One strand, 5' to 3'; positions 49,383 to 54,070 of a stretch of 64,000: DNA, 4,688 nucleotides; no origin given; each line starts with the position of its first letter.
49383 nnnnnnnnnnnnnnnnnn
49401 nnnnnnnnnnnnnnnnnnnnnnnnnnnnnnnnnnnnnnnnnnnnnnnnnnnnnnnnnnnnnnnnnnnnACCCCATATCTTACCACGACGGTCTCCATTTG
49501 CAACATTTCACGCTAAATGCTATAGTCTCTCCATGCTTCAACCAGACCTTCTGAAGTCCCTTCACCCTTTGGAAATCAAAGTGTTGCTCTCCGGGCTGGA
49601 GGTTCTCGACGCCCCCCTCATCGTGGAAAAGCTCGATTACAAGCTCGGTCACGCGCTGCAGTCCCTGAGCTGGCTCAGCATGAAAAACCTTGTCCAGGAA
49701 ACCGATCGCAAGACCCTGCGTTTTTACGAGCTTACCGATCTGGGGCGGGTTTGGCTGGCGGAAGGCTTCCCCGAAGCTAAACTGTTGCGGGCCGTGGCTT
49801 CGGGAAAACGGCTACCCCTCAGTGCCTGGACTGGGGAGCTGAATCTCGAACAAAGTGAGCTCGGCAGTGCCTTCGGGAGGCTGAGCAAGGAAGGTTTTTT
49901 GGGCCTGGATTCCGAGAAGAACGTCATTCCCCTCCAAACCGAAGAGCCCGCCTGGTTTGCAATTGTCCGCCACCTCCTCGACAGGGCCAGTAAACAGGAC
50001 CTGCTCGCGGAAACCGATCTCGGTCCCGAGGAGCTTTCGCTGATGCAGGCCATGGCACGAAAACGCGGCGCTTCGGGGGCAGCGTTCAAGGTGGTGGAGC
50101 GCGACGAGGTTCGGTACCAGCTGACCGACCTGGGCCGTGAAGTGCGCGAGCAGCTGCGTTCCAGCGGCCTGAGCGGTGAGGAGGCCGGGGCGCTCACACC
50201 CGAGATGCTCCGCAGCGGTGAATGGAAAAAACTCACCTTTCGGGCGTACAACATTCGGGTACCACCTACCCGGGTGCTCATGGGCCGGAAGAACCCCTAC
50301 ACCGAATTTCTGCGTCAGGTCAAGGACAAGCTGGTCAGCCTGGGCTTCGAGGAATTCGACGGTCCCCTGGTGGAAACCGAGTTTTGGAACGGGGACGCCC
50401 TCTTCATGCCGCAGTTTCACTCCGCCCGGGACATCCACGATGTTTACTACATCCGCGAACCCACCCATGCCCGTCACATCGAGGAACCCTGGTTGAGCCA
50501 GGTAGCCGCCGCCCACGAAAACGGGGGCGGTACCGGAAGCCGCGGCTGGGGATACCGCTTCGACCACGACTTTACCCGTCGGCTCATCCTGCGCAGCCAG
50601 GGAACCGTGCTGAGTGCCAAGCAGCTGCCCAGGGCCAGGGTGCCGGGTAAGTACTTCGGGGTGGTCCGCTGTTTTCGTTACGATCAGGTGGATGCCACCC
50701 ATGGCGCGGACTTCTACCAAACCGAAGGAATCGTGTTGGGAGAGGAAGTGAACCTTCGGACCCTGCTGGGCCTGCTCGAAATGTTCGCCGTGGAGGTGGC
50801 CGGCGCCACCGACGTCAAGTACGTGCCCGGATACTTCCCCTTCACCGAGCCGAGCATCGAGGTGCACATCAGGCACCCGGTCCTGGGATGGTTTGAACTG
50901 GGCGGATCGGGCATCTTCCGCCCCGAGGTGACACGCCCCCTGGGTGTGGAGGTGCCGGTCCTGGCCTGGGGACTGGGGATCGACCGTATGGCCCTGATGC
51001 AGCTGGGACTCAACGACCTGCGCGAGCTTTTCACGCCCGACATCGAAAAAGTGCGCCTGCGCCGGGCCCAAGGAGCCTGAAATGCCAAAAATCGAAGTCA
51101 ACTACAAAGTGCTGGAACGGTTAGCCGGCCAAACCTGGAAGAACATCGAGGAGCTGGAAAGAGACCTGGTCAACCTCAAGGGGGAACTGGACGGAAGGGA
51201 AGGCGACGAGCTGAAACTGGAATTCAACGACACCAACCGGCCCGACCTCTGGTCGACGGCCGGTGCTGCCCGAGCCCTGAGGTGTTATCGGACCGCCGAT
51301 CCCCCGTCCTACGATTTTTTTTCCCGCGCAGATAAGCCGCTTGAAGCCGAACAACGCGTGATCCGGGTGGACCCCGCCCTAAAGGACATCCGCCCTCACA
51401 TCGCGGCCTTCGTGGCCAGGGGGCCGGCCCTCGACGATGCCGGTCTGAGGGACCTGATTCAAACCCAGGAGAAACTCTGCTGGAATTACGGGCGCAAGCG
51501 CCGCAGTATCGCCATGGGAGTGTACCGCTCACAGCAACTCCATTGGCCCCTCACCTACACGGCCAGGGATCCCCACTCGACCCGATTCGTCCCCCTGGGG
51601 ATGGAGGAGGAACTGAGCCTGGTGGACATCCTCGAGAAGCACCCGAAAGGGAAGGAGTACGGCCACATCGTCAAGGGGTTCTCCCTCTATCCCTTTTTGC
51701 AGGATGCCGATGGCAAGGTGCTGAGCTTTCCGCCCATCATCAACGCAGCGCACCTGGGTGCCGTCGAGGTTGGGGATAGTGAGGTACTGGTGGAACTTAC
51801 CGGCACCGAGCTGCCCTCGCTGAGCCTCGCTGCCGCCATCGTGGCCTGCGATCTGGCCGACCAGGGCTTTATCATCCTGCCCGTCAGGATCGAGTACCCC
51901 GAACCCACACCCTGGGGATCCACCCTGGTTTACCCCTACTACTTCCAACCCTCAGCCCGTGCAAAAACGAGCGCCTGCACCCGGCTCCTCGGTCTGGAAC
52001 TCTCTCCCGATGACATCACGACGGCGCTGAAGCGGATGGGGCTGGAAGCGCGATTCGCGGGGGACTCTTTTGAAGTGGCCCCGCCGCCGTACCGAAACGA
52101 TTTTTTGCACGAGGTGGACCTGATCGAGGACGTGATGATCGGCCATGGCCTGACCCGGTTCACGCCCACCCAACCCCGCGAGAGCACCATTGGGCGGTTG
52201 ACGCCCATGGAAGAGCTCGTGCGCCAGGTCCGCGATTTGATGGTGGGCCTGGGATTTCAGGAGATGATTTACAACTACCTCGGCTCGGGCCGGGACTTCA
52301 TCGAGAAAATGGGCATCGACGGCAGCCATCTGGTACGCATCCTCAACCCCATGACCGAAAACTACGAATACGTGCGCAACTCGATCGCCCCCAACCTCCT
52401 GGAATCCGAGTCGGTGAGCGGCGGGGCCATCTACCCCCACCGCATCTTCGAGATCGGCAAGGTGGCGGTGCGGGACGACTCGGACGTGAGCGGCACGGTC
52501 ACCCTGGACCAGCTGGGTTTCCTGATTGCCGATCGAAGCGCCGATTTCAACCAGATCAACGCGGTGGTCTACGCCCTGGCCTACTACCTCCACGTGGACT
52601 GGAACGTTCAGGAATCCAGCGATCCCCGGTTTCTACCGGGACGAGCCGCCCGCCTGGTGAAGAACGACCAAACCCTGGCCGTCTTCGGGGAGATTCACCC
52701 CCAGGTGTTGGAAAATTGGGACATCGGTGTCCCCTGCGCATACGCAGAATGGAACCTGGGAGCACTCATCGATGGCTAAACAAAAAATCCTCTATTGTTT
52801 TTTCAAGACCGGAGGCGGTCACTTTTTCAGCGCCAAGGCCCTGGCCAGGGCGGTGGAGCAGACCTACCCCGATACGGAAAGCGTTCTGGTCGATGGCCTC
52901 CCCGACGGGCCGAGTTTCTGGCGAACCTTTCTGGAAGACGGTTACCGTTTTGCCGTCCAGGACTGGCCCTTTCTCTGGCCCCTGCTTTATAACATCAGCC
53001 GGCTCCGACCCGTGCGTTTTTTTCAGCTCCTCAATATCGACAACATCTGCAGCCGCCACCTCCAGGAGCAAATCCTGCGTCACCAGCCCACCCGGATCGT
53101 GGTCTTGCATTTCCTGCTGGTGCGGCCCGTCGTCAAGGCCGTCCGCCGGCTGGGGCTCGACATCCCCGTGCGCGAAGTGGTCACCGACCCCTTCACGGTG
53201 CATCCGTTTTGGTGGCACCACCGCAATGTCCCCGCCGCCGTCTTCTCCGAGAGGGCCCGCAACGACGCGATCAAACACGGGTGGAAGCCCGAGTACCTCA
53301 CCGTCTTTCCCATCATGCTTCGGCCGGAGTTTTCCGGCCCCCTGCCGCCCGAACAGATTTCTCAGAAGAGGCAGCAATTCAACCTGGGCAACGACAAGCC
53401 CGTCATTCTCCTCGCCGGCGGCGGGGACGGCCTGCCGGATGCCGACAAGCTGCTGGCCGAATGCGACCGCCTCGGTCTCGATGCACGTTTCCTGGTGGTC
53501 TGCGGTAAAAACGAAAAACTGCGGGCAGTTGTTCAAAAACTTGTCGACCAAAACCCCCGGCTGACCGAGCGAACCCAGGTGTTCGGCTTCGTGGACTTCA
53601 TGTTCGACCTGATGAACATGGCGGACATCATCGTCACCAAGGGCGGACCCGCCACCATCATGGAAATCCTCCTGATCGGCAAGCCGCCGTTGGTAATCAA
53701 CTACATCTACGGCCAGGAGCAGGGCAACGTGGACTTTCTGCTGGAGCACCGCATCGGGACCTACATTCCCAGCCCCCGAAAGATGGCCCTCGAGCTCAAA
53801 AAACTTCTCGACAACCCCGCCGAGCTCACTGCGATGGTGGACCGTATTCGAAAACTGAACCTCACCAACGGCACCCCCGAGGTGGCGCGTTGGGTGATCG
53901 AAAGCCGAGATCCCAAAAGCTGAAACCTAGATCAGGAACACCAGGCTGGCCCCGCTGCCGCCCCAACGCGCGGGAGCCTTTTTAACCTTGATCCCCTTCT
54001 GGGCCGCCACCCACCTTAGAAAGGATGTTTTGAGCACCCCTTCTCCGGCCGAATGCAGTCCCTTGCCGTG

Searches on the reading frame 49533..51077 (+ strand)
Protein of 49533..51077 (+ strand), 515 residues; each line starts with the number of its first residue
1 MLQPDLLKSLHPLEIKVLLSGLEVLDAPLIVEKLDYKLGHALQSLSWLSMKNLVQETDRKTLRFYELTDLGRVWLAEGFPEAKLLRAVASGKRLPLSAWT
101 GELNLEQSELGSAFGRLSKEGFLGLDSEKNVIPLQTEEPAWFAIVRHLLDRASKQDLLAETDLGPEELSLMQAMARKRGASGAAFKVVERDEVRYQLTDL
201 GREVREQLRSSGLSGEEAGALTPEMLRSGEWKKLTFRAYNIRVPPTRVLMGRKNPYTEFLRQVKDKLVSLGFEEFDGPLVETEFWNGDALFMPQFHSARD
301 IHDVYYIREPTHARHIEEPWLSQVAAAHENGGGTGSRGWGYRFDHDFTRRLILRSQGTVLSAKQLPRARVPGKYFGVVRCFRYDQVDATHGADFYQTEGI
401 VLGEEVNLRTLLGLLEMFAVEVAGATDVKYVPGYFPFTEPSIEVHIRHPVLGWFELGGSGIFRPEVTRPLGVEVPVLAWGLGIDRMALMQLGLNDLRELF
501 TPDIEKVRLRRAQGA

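Call 39: search_protein_families(library=pfam, proteins=[window:49533-51077:+], max_evalue=0.00001)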
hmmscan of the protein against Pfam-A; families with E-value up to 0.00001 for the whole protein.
window:49533-51077:+ (515 aa): 1 family
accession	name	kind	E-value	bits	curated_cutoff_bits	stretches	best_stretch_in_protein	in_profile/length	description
PF01409.25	tRNA-synt_2d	-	4.6e-75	252.7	19.8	1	239-507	2-243/246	tRNA synthetases class II core domain (F)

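Call 40: find_related_loci(query=window:49533-51077:+, collection=genome_contigs, flank=1000)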
Query window:49533-51077:+ (515 aa) in genome_contigs; peptide patterns used: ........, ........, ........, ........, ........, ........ (x = any residue, [..] = any of these).
486 stretches matched a pattern; 447 encode a relative of the query (tblastn E <= 1e-3); the best 80 are kept; 80 distinct loci.
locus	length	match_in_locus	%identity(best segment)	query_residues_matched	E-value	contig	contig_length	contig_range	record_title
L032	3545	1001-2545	71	1-515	0e+0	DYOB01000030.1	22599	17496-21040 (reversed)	MAG TPA_asm: Borreliella garinii isolate SulCav_GS09_5_48_83 SulCav_GS09_5_3671_length_22599_cov_39_157958, whole genome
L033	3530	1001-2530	65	1-511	0e+0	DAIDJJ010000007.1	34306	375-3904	MAG TPA_asm: Spirochaetales bacterium isolate clean382 NODE_7_length_34306_cov_4.262760, whole genome shotgun sequence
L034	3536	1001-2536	67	7-511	0e+0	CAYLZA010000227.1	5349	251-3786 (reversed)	MAG TPA_asm: uncultured Spirochaetales bacterium isolate SRP141376_co2_272 genome assembly, contig: NODE_25235_length_53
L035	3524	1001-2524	64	7-512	0e+0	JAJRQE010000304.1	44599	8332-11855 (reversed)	MAG: Spirochaetes bacterium isolate Dive100_bin10.36 k141_990727, whole genome shotgun sequence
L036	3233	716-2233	62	7-513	0e+0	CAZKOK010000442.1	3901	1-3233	MAG TPA_asm: uncultured Spirochaetia bacterium isolate binchicken_co129_775 genome assembly, contig: NODE_88570_length_3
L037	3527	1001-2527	63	7-513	0e+0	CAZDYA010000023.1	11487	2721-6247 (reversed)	MAG TPA_asm: uncultured Spirochaeta sp. isolate binchicken_co236_58 genome assembly, contig: NODE_1590_length_11487_cov_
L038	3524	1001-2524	64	7-513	0e+0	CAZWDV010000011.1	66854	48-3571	MAG TPA_asm: uncultured Sediminispirochaeta sp. isolate binchicken_co8_71 genome assembly, contig: NODE_280_length_66854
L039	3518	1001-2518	65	6-511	0e+0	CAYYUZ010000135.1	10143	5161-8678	MAG TPA_asm: uncultured Spirochaetales bacterium isolate binchicken_co54_357 genome assembly, contig: NODE_12022_length_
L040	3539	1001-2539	62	1-511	0e+0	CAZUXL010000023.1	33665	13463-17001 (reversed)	MAG TPA_asm: uncultured Spirochaetales bacterium isolate SRP050083_co2_254 genome assembly, contig: NODE_794_length_3366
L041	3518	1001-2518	64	1-507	0e+0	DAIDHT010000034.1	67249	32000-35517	MAG TPA_asm: Spirochaetales bacterium isolate clean1873 k141_1063626, whole genome shotgun sequence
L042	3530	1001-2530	64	1-511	0e+0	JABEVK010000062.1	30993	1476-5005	MAG: Spirochaetales bacterium isolate MAG 30 k99_271158, whole genome shotgun sequence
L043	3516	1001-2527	65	7-512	0e+0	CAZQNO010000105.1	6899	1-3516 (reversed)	MAG TPA_asm: uncultured Spirochaetaceae bacterium isolate binchicken_co8_343 genome assembly, contig: NODE_21803_length_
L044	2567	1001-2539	62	5-513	0e+0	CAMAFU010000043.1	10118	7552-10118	MAG: uncultured Treponema sp. isolate SRR5665903_bin.7_metaWRAP_v1.3_MAG genome assembly, contig: ERZ11448883.13784, who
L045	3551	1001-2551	62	1-513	0e+0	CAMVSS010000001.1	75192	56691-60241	MAG TPA_asm: uncultured Treponema sp. isolate SRR8387717_bin.67_metaWRAP_v1.3_MAG genome assembly, contig: ERZ14209541.6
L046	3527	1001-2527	62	7-513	0e+0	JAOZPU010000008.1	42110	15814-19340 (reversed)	MAG: Spirochaetia bacterium isolate GMC4.metabat2.27 GMC4_462_length_42110_cov_12.560718, whole genome shotgun sequence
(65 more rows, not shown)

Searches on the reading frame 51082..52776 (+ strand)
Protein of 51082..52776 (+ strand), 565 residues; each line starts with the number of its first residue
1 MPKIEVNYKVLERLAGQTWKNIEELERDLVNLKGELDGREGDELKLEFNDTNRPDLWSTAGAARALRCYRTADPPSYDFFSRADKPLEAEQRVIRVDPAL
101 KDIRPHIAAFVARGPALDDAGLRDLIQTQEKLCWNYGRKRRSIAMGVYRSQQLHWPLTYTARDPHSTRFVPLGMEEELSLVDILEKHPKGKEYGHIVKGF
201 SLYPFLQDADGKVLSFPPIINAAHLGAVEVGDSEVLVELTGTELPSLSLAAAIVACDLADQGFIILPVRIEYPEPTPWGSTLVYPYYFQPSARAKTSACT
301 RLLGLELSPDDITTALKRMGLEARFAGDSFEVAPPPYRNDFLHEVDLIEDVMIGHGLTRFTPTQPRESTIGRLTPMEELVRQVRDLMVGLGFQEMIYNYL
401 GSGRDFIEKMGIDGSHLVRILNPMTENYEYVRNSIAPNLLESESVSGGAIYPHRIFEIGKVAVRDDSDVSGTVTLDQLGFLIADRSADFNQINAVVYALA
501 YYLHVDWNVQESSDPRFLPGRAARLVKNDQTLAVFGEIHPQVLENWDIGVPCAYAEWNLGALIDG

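Call 39: search_protein_families(library=pfam, proteins=[window:51082-52776:+], max_evalue=0.00001)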
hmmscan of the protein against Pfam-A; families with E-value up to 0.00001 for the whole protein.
window:51082-52776:+ (565 aa): 3 families
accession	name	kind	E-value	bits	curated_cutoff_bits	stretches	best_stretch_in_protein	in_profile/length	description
PF17759.6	tRNA_synthFbeta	-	2.6e-33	115.7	22.4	1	365-559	6-214/214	Phenylalanyl tRNA synthetase beta chain CLM domain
PF03484.21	B5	-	4.5e-18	65.6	28.6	1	295-356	4-66/67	tRNA synthetase B5 domain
PF01409.25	tRNA-synt_2d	-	8.6e-06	25.8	19.8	0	365-549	8-207/246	tRNA synthetases class II core domain (F)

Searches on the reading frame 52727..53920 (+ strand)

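Call 68: search_protein_families(library=pfam, proteins=[window:52727-53920:+], max_evalue=0.00001)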
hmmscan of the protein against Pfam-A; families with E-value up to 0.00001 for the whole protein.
window:52727-53920:+ (398 aa): 2 families
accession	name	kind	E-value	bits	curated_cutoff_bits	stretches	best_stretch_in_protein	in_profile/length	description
PF04101.22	Glyco_tran_28_C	-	1.2e-10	42.1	22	1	237-341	12-117/166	Glycosyltransferase family 28 C-terminal domain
PF06925.17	MGDG_synth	-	5.2e-10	40.1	25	1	32-194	1-165/169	Monogalactosyldiacylglycerol (MGDG) synthase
